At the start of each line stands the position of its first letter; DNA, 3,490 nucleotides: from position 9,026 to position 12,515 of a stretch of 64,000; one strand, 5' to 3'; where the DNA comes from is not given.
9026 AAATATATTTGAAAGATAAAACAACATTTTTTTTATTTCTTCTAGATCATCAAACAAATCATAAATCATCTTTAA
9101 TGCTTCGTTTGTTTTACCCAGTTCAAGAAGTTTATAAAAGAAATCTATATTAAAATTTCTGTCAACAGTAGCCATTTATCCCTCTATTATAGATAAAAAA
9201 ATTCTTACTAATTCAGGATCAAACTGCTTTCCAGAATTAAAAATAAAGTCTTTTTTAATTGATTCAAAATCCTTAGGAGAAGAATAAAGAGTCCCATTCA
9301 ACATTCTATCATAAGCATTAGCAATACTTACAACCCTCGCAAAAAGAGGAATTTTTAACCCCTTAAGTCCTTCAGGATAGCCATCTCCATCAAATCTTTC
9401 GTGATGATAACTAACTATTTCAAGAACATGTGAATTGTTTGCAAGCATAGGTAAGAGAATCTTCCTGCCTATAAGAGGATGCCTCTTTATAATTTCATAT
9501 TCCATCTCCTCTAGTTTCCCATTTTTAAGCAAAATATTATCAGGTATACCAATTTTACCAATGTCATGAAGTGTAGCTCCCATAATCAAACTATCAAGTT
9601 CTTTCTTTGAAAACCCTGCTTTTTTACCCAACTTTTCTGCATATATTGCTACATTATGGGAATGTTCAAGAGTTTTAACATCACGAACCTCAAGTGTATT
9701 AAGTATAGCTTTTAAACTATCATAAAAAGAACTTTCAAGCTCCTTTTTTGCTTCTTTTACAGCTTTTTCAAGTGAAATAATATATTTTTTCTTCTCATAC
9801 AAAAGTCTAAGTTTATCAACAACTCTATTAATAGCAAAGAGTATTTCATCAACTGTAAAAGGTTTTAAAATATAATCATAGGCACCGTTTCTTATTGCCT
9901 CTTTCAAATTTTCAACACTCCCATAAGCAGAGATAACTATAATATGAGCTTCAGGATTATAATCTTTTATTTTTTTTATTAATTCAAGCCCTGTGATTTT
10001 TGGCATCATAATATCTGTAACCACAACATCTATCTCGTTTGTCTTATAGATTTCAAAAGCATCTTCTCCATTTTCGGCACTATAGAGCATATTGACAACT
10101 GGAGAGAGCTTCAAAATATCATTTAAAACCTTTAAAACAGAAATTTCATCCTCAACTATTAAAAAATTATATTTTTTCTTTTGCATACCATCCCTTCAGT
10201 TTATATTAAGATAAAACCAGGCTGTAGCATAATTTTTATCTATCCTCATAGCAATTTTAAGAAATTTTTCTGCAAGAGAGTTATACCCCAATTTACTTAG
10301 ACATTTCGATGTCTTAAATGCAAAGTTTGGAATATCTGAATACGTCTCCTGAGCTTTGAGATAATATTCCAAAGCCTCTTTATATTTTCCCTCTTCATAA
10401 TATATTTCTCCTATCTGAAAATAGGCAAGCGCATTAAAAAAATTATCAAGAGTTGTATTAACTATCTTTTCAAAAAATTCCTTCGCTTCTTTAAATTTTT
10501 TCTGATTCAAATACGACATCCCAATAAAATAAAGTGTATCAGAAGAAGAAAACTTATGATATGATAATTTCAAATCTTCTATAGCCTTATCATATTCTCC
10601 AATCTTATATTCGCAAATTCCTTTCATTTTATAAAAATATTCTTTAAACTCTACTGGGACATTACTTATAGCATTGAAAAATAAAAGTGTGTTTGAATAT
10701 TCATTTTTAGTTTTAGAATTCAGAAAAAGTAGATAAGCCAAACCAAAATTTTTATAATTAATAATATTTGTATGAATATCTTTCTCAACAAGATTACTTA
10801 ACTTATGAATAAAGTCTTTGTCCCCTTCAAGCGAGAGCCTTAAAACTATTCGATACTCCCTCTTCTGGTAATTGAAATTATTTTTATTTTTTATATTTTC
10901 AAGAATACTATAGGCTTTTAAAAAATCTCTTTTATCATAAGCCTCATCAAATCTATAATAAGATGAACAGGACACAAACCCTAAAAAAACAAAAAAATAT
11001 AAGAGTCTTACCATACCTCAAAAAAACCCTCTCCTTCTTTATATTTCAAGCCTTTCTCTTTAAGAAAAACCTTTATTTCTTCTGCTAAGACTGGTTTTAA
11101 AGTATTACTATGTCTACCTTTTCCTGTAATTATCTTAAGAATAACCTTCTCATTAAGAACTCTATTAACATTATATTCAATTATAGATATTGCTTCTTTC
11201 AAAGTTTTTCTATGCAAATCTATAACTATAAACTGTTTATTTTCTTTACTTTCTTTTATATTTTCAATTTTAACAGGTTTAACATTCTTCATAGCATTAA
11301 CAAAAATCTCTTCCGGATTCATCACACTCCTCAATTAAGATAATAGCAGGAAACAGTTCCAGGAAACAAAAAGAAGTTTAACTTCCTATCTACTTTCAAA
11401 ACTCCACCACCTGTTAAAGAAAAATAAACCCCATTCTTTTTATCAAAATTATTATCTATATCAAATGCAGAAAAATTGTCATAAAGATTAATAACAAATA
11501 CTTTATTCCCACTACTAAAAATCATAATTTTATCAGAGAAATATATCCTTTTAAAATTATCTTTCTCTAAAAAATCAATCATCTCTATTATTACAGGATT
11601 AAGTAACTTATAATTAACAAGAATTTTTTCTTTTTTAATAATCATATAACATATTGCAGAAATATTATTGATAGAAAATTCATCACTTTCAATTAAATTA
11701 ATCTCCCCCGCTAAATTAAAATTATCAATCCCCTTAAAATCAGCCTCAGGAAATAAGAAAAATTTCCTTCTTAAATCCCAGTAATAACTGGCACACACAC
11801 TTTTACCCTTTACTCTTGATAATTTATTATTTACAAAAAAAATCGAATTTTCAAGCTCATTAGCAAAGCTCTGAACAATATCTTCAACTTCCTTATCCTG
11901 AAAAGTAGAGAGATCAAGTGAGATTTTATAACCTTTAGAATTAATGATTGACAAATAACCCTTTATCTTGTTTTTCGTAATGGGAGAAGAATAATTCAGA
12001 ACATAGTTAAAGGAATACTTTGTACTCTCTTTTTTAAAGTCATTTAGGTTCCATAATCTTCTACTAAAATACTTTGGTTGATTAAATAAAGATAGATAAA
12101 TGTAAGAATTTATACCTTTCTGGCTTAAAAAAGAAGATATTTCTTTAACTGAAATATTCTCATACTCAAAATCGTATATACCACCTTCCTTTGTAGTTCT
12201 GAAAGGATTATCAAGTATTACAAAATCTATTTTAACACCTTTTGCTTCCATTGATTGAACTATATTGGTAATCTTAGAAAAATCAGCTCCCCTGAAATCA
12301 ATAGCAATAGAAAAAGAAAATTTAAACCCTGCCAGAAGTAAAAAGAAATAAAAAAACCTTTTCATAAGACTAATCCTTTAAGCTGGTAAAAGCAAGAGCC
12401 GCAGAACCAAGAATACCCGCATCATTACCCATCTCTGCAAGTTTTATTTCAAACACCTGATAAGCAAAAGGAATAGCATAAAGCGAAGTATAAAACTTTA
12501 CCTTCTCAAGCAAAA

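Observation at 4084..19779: A 15.6-kb, 17-gene uninterrupted gene train links an MCP-less che core to an HD-GYP regulator, a sensor-less sigma-54 activator and a caspase-like lipoprotein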

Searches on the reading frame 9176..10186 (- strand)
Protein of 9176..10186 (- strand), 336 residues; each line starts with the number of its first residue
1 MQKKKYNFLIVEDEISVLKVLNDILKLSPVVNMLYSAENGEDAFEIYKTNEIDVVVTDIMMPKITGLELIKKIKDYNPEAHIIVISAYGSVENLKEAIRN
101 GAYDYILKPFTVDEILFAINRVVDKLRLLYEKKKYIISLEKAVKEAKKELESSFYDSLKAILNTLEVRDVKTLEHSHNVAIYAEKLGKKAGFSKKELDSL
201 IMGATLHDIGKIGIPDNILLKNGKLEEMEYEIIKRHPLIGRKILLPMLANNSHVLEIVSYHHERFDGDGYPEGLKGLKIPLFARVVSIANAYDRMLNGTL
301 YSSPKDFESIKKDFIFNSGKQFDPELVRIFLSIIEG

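Call 5: search_protein_families(library=pfam, proteins=[window:9176-10186:-], max_evalue=0.01)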
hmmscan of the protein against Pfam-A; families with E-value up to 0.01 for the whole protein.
window:9176-10186:- (336 aa): 4 families
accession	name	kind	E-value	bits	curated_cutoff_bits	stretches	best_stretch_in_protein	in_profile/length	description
PF13487.12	HD_5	-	4.1e-28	98.7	27.2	1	163-326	5-170/170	HD domain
PF00072.30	Response_reg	-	4e-27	95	30.2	1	9-119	2-110/111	Response regulator receiver domain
PF01966.28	HD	-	5.4e-20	72.3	22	1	172-295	1-116/116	HD domain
PF08668.18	HDOD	-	0.00075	19.5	22.9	1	165-213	88-134/196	HDOD domain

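Call 8: find_encoding_contigs(protein=window:9176-10186:-, flank=10000, max_places=6)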
Protein window:9176-10186:- (336 aa): no gene with exactly this product is on record in the collection.

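Call 21: find_related_loci(query=A1, collection=metagenome_contigs, flank=10000)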
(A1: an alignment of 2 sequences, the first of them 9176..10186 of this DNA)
Query A1 (336 aa) in metagenome_contigs; peptide patterns used: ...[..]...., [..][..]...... (x = any residue, [..] = any of these).
600 stretches matched a pattern (row limit reached: there are more); 552 encode a relative of the query (tblastn E <= 1e-3); the best 80 are kept; 80 distinct loci.
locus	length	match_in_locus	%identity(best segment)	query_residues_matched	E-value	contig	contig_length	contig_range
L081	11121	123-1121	37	7-335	2e-68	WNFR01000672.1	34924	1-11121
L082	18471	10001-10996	36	9-336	4e-67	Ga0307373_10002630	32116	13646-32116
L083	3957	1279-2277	37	7-335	2e-67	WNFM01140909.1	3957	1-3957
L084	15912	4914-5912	37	7-335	2e-67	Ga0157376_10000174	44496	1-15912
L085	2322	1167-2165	34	5-333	4e-67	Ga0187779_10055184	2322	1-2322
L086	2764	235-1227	36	7-333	2e-66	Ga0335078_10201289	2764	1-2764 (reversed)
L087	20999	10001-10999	37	7-335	6e-66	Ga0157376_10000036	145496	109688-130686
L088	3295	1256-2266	36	1-333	8e-66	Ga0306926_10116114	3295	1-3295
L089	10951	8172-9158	35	9-333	2e-65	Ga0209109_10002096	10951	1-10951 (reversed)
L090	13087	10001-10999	37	7-335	3e-65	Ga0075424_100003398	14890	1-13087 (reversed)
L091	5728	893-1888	36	5-332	4e-65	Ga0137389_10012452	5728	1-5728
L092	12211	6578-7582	36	5-335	9e-65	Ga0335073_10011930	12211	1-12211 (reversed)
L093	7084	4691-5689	36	7-335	6e-65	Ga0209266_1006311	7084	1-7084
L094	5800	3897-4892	36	7-333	2e-64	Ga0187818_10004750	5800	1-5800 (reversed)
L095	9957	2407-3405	36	7-335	2e-64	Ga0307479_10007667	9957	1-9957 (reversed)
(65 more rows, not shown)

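Call 44: find_homologous_proteins(query=window:9176-10186:-, max_evalue=1e-30)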
Query window:9176-10186:- (336 aa): 5400 proteins with E <= 1e-30 among 8000 candidates; the best 120 are listed.
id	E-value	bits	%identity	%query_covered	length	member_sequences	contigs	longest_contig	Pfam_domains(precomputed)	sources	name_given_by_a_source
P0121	4.7e-211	718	100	100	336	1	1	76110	PF13487.13,PF01966.29,PF00072.31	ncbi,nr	ncbi:MAG: response regulator [Brevinematales bacterium]|nr:response regulator [Brevinematales bacter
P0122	4.1e-180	616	84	100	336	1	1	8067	PF13487.13,PF01966.29,PF00072.31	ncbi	-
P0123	5.8e-179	612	81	100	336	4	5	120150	PF13487.13,PF01966.29,PF00072.31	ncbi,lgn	ncbi:MAG: HD domain-containing phosphohydrolase [Brevinematales bacterium]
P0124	2.8e-150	518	73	99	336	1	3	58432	PF13487.13,PF01966.29,PF00072.31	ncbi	-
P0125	7.6e-149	513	68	99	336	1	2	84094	PF13487.13,PF01966.29,PF00072.31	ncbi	-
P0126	5.0e-144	497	67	100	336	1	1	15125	PF13487.13,PF01966.29,PF00072.31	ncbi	ncbi:MAG: HD domain-containing phosphohydrolase [Brevinematia bacterium]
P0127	2.6e-137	475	64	97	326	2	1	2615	PF13487.13,PF01966.29,PF00072.31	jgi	-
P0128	4.6e-124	432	59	100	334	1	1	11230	PF13487.13,PF01966.29,PF00072.31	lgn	-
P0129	2.6e-121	423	59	99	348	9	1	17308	PF08668.19,PF13487.13,PF01966.29,PF00072.31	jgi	jgi:putative nucleotidyltransferase with HDIG domain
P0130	1.4e-117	411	53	99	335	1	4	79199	PF08668.19,PF13487.13,PF01966.29,PF00072.31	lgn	-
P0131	2.9e-107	377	51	99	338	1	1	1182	PF13487.13,PF01966.29,PF00072.31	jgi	jgi:putative two-component system response regulator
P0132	1.2e-106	375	48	98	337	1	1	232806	PF13487.13,PF01966.29,PF00072.31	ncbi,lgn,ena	-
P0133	1.4e-103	365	49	99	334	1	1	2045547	PF13487.13,PF01966.29,PF00072.31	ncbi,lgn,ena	-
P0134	1.1e-102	362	48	98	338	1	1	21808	PF13487.13,PF01966.29,PF00072.31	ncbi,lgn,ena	-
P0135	2.3e-102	361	49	99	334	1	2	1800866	PF13487.13,PF01966.29,PF00072.31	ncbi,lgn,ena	-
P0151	1.5e-91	325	45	99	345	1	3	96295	PF13487.13,PF01966.29,PF00072.31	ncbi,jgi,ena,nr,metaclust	ncbi:MAG: hypothetical protein A2Y33_12970 [Spirochaetes bacterium GWF1_51_8]|nr:MAG: hypothetical p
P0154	1.2e-90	322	45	99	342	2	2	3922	PF13487.13,PF01966.29,PF00072.31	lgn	-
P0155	1.9e-76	275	42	97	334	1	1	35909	PF13487.13,PF01966.29,PF00072.31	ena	-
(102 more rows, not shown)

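Call 69: find_encoding_contigs(protein=P0155, flank=10000, max_places=1)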
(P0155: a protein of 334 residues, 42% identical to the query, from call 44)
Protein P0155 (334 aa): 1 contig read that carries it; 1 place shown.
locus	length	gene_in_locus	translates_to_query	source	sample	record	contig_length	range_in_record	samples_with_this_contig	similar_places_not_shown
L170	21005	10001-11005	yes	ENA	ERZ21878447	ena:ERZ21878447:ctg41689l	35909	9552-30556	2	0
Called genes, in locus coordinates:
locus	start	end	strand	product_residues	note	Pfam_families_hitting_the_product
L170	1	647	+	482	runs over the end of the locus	PF00218:IGPS, PF00697:PRAI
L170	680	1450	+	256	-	PF01048:PNP_UDP_1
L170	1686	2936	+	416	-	PF00291:PALP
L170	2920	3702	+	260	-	PF00290:Trp_syntA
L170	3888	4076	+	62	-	-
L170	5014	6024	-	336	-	PF00698:Acyl_transf_1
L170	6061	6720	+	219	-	PF21445:ADDB_N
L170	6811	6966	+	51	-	-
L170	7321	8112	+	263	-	-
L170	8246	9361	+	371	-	PF12705:PDDEXK_1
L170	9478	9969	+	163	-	PF00072:Response_reg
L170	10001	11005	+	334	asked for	PF00072:Response_reg, PF13487:HD_5, PF01966:HD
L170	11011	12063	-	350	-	PF00389:2-Hacid_dh, PF02826:2-Hacid_dh_C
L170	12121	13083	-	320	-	PF01073:3Beta_HSD, PF01370:Epimerase, PF04321:RmlD_sub_bind, PF13460:NAD_binding_10, PF16363:GDP_Man_Dehyd (faint), PF07993:NAD_binding_4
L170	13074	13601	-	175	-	-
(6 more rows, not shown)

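Call 70: find_encoding_contigs(protein=P0151, flank=10000, max_places=1)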
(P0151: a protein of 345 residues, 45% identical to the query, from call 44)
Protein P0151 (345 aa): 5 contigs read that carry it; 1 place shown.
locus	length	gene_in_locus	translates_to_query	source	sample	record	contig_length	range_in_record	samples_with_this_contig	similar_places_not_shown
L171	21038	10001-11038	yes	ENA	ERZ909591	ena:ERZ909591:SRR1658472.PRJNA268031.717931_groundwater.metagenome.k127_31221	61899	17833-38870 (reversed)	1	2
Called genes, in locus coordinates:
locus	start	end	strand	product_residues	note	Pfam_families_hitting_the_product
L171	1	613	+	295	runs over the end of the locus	PF27299:TP0873_N, PF26154:DUF8042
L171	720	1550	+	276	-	PF01739:CheR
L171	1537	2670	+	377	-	PF00072:Response_reg, PF01339:CheB_methylest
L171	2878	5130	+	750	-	PF01627:Hpt, PF07194:P2, PF02895:H-kinase_dim, PF02518:HATPase_c, PF01584:CheW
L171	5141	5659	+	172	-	PF01584:CheW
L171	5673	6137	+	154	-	PF13690:CheX, PF04509:CheC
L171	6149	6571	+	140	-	PF00072:Response_reg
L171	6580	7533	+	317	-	PF00480:ROK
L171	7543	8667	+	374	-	-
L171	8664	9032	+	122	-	PF01713:Smr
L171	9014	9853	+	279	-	PF00515:TPR_1 (faint), PF07719:TPR_2 (faint), PF13181:TPR_8 (faint), PF14559:TPR_19 (faint), PF21033:RMD1-3 (faint), PF13424:TPR_12 (weak)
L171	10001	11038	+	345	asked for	PF00072:Response_reg, PF13487:HD_5, PF01966:HD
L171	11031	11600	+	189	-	-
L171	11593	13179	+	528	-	PF07719:TPR_2 (faint), PF13176:TPR_7 (faint), PF13181:TPR_8 (faint), PF13432:TPR_16 (weak), PF12895:ANAPC3 (weak), PF25063:ARM_TT21_C (weak), PF13432:TPR_16 (weak), PF12895:ANAPC3 (weak), +21 more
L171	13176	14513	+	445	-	-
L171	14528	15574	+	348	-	PF00158:Sigma54_activat, PF14532:Sigma54_activ_2, PF25601:AAA_lid_14, PF02954:HTH_8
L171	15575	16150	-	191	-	PF01966:HD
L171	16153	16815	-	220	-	PF01510:Amidase_2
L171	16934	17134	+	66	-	PF01197:Ribosomal_L31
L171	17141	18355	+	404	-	PF13742:tRNA_anti_2, PF01336:tRNA_anti-codon, PF02601:Exonuc_VII_L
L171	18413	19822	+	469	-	PF13727:CoA_binding_3, PF17836:PglD_N (weak), PF01073:3Beta_HSD, PF01370:Epimerase, PF02719:Polysacc_synt_2, PF04321:RmlD_sub_bind, PF16363:GDP_Man_Dehyd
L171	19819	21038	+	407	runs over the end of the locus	PF00155:Aminotran_1_2 (weak), PF01041:DegT_DnrJ_EryC1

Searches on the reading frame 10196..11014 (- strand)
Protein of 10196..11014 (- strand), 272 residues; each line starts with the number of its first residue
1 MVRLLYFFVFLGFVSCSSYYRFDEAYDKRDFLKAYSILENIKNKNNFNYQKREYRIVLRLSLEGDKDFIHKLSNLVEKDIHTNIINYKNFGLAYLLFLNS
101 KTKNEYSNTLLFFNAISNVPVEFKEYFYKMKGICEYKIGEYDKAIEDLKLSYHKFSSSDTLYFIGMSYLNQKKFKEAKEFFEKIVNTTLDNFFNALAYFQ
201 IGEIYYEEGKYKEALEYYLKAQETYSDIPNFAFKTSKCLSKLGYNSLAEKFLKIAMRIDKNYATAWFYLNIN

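Call 5: search_protein_families(library=pfam, proteins=[window:10196-11014:-], max_evalue=0.01)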
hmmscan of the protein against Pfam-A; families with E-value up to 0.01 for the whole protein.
window:10196-11014:- (272 aa): 14 families
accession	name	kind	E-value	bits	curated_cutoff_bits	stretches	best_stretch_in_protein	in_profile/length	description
PF07719.23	TPR_2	-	5.7e-16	57.7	27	2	195-223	1-29/34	Tetratricopeptide repeat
PF00515.34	TPR_1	-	1.5e-15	56.7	27.8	2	195-223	1-29/34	Tetratricopeptide repeat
PF13424.12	TPR_12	-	2.4e-12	47.3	30.1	2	160-225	5-75/77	Tetratricopeptide repeat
PF13181.12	TPR_8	-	2.4e-12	46.4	25.7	2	197-223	3-29/34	Tetratricopeptide repeat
PF13174.12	TPR_6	-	1.3e-09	38.5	26.3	1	197-226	2-31/33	Tetratricopeptide repeat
PF13176.12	TPR_7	-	7.2e-07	29.3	27.9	1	197-220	1-24/36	Tetratricopeptide repeat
PF13428.12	TPR_14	-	1e-06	29.3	23.5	0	197-227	3-33/44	Tetratricopeptide repeat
PF13432.12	TPR_16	-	2.4e-06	28.3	32.7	1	193-225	29-61/65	Tetratricopeptide repeat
PF12895.13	ANAPC3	-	6e-06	26.9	27.2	1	132-183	30-81/82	Anaphase-promoting complex, cyclosome, subunit 3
PF13374.12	TPR_10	-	1.3e-05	25.4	27.5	0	200-221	7-28/42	Tetratricopeptide repeat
PF14559.12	TPR_19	-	0.00011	22.9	25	0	206-262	2-58/68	Tetratricopeptide repeat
PF13414.12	TPR_11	-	0.00028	21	26.8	0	202-221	1-20/42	TPR repeat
PF09976.15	TPR_21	-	0.0033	17.6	25.5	1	168-217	86-135/193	Tetratricopeptide repeat-like domain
PF22205.1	Csm6_6H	-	0.0046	17.5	27.6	0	170-225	14-70/93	Csm6 6H domain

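Call 45: search_protein_families(library=ncbifam, proteins=[window:10196-11014:-], max_evalue=0.01)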
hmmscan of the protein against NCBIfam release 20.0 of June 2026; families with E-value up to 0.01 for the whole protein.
window:10196-11014:- (272 aa): 13 families
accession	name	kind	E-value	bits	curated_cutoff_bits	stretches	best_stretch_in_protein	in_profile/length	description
TIGR02552.1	LcrH_SycD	equivalog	4.6e-12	45.8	104.8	1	159-261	19-118/136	SycD/LcrH family type III secretion system chaperone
NF040959.1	MamA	equivalog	3.1e-11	43.1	200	1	103-261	15-171/204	magnetosome protein MamA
TIGR02795.1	tol_pal_ybgF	equivalog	5.5e-09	36.6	90.1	2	167-253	11-100/119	tol-pal system protein YbgF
TIGR02917.1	PEP_TPR_lipo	equivalog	5.8e-07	27.8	312.2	1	132-267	302-435/899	XrtA/PEP-CTERM system TPR-repeat protein PrsT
NF047371.1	FlcA_CTERM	equivalog_domain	2.8e-06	26.1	300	1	166-256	447-534/646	periplasmic flagellar collar protein FlcA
NF047507.1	TPR_BatC_Lepto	exception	6.8e-06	25.7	175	1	172-226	72-127/214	TPR repeat-containing protein BatC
TIGR03302.1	OM_YfiO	subfamily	9e-06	25.3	81.4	1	156-225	31-100/239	outer membrane protein assembly factor BamD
TIGR02521.1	type_IV_pilW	equivalog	1.2e-05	25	154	1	135-227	116-201/234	type IV pilus biogenesis/stability protein PilW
NF053520.1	HK_Porph_FimS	equivalog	1.4e-05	23.6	600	1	103-252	64-220/618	sensor histidine kinase FimS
NF033920.0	C39_PA2778_fam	equivalog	0.00023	20.7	150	1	173-259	171-254/255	PA2778 family cysteine peptidase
NF033762.1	social_mot_Tgl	equivalog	0.00062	19.2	225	1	140-250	115-225/252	social motility TPR repeat lipoprotein Tgl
TIGR04510.1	mod_pep_cyc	subfamily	0.00097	17.7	400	1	161-228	401-465/814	putative peptide modification system cyclase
NF002725.1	PRK02603.1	equivalog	0.0027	17.8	143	1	162-232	39-109/173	photosystem I assembly protein Ycf3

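Call 77: search_protein_families(library=padloc, proteins=[window:10196-11014:-], max_evalue=0.001)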
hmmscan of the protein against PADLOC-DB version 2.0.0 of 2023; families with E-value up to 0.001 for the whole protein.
window:10196-11014:- (272 aa): 0 families

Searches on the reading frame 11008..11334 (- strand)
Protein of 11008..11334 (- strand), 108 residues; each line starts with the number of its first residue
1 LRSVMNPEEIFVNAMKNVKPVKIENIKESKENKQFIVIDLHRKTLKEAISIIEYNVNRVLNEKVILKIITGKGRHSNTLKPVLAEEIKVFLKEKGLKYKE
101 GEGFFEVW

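Call 5: search_protein_families(library=pfam, proteins=[window:11008-11334:-], max_evalue=0.01)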
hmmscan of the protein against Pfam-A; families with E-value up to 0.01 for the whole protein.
window:11008-11334:- (108 aa): 1 family
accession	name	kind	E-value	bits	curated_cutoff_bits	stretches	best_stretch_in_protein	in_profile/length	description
PF01713.27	Smr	-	1e-06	29.2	25.7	1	38-94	1-53/77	Smr domain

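Call 77: search_protein_families(library=padloc, proteins=[window:11008-11334:-], max_evalue=0.001)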
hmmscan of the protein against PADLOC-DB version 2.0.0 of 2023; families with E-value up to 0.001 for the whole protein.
window:11008-11334:- (108 aa): 0 families

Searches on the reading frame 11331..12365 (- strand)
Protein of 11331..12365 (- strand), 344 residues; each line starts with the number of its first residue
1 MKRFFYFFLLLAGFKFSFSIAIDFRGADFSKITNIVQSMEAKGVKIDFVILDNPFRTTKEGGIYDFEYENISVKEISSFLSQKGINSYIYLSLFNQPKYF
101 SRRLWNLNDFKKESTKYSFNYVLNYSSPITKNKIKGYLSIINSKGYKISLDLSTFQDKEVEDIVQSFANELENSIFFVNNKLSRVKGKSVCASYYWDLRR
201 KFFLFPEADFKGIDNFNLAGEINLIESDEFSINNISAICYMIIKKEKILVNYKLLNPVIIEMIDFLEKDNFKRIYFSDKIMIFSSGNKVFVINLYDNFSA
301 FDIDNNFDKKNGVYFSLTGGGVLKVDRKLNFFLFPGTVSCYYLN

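Call 4: search_protein_families(library=pfam, proteins=[window:11331-12365:-], max_evalue=0.01)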
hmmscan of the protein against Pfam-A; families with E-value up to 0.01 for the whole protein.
window:11331-12365:- (344 aa): 0 families

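Call 10: find_related_loci(query=window:11331-12365:-, collection=genome_contigs, flank=10000)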
Query window:11331-12365:- (344 aa) in genome_contigs; peptide patterns used: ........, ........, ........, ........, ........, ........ (x = any residue, [..] = any of these).
155 stretches matched a pattern, but none encodes a relative of the query by tblastn (E <= 1e-3).

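Call 45: search_protein_families(library=ncbifam, proteins=[window:11331-12365:-], max_evalue=0.01)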
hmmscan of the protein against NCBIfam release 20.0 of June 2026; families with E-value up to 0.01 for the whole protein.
window:11331-12365:- (344 aa): 0 families

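Call 48: search_solved_structures(query=window:11331-12365:-, max_evalue=5)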
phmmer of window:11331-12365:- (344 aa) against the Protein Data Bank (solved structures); distinct sequences matched with E-value up to 5: 1.
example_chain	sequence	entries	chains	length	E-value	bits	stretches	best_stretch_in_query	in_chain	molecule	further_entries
3nap_B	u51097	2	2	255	1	11.8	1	86-156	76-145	Capsid protein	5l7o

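Call 77: search_protein_families(library=padloc, proteins=[window:11331-12365:-], max_evalue=0.001)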
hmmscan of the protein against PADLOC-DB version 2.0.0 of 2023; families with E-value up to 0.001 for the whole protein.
window:11331-12365:- (344 aa): 0 families
